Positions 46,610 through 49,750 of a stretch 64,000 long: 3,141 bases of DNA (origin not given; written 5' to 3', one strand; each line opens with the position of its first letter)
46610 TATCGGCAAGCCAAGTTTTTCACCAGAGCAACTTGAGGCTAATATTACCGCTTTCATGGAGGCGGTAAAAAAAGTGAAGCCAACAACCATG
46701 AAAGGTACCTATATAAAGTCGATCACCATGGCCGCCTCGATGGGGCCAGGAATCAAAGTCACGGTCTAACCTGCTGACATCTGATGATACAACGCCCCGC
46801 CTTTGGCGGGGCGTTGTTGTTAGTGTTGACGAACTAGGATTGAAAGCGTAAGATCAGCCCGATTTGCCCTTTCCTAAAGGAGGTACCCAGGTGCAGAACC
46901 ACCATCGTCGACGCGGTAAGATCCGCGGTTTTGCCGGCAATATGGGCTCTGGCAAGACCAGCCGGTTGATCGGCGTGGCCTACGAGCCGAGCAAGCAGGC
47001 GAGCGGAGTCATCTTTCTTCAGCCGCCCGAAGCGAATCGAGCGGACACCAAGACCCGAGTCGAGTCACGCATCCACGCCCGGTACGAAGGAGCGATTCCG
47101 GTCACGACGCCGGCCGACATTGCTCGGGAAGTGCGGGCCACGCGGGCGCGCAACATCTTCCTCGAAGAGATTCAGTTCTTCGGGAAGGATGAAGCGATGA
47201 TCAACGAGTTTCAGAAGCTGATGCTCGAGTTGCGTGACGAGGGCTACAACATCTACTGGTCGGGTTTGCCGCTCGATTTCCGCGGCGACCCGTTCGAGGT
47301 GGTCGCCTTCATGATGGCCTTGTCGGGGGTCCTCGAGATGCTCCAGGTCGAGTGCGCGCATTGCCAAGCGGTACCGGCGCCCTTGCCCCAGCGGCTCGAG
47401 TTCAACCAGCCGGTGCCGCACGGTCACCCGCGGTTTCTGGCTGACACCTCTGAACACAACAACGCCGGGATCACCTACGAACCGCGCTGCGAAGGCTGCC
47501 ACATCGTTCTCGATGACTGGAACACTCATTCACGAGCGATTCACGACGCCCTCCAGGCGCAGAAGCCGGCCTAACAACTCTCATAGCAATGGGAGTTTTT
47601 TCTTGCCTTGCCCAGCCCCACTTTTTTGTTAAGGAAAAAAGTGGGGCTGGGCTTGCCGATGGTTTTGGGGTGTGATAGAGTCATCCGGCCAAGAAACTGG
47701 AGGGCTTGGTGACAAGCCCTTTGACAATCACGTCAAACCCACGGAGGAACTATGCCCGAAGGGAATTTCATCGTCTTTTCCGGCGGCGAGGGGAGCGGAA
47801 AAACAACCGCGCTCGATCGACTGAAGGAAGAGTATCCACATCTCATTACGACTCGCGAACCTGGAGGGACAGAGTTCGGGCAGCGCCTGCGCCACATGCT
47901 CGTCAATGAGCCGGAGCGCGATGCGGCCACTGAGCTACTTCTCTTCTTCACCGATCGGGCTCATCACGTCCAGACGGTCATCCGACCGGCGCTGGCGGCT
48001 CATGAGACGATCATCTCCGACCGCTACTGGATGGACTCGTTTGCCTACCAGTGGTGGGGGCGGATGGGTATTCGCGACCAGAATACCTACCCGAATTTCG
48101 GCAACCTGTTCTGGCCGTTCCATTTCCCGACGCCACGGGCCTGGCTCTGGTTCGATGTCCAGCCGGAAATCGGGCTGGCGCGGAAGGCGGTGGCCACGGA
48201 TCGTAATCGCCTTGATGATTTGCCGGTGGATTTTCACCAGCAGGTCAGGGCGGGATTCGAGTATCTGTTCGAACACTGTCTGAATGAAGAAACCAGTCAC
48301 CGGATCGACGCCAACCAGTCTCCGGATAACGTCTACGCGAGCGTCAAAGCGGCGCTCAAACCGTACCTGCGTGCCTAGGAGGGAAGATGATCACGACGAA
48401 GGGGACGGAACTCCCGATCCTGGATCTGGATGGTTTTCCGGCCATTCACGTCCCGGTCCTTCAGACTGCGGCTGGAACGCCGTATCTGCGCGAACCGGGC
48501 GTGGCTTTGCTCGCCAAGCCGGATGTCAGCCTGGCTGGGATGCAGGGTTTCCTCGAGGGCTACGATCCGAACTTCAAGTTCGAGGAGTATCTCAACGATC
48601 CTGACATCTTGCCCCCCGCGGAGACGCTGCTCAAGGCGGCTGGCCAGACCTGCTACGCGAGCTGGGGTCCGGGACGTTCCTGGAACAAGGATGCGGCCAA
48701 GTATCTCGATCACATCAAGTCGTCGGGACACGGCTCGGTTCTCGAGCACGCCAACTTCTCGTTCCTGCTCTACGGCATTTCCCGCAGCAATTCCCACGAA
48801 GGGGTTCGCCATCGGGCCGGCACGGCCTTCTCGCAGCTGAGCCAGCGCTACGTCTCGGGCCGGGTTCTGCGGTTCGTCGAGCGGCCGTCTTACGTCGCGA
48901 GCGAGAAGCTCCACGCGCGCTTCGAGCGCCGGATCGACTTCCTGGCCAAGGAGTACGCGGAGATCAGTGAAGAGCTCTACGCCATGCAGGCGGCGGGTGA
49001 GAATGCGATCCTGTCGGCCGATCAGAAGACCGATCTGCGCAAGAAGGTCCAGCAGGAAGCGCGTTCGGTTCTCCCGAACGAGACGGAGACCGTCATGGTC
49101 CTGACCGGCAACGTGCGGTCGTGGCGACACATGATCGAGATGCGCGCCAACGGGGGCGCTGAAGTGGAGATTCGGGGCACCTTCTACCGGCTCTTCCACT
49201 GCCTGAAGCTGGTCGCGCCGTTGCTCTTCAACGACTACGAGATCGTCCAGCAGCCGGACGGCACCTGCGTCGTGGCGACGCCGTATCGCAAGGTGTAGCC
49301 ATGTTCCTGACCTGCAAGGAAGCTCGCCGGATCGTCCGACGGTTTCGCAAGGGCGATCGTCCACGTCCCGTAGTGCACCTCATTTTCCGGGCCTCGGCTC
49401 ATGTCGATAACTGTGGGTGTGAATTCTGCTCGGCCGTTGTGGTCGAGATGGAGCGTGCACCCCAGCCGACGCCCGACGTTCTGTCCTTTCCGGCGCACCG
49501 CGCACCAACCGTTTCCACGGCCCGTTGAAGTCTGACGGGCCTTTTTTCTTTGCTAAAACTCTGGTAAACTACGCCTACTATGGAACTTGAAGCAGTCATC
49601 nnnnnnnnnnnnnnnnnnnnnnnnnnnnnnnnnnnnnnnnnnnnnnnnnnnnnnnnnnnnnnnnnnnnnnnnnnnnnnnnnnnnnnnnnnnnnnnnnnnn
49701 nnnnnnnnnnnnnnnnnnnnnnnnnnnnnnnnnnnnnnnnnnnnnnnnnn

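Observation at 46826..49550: High-GC thymidylate-synthesis island (tdk-tmk-thyX plus a small Cys protein) with a 17-bp hairpin and a TTGAC palindrome in the tmk leader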

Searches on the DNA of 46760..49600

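Call 80: search_rna_families(source=window, start=46760, end=49600, threshold=evalue, max_evalue=1)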
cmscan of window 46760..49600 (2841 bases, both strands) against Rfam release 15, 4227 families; matches with E-value up to 1: 3.
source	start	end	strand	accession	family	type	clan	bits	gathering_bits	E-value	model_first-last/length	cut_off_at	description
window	47609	47653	+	RF04132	mir-4436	Gene; miRNA;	-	25.7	74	0.022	1-85/85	no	mir-4436 microRNA precursor family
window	47609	47653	-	RF04132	mir-4436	Gene; miRNA;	-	23.3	74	0.095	1-85/85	no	mir-4436 microRNA precursor family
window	46791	46839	-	RF01519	CC0196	Gene; sRNA;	-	18.2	35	0.62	1-58/58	no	Caulobacter sRNA CC0196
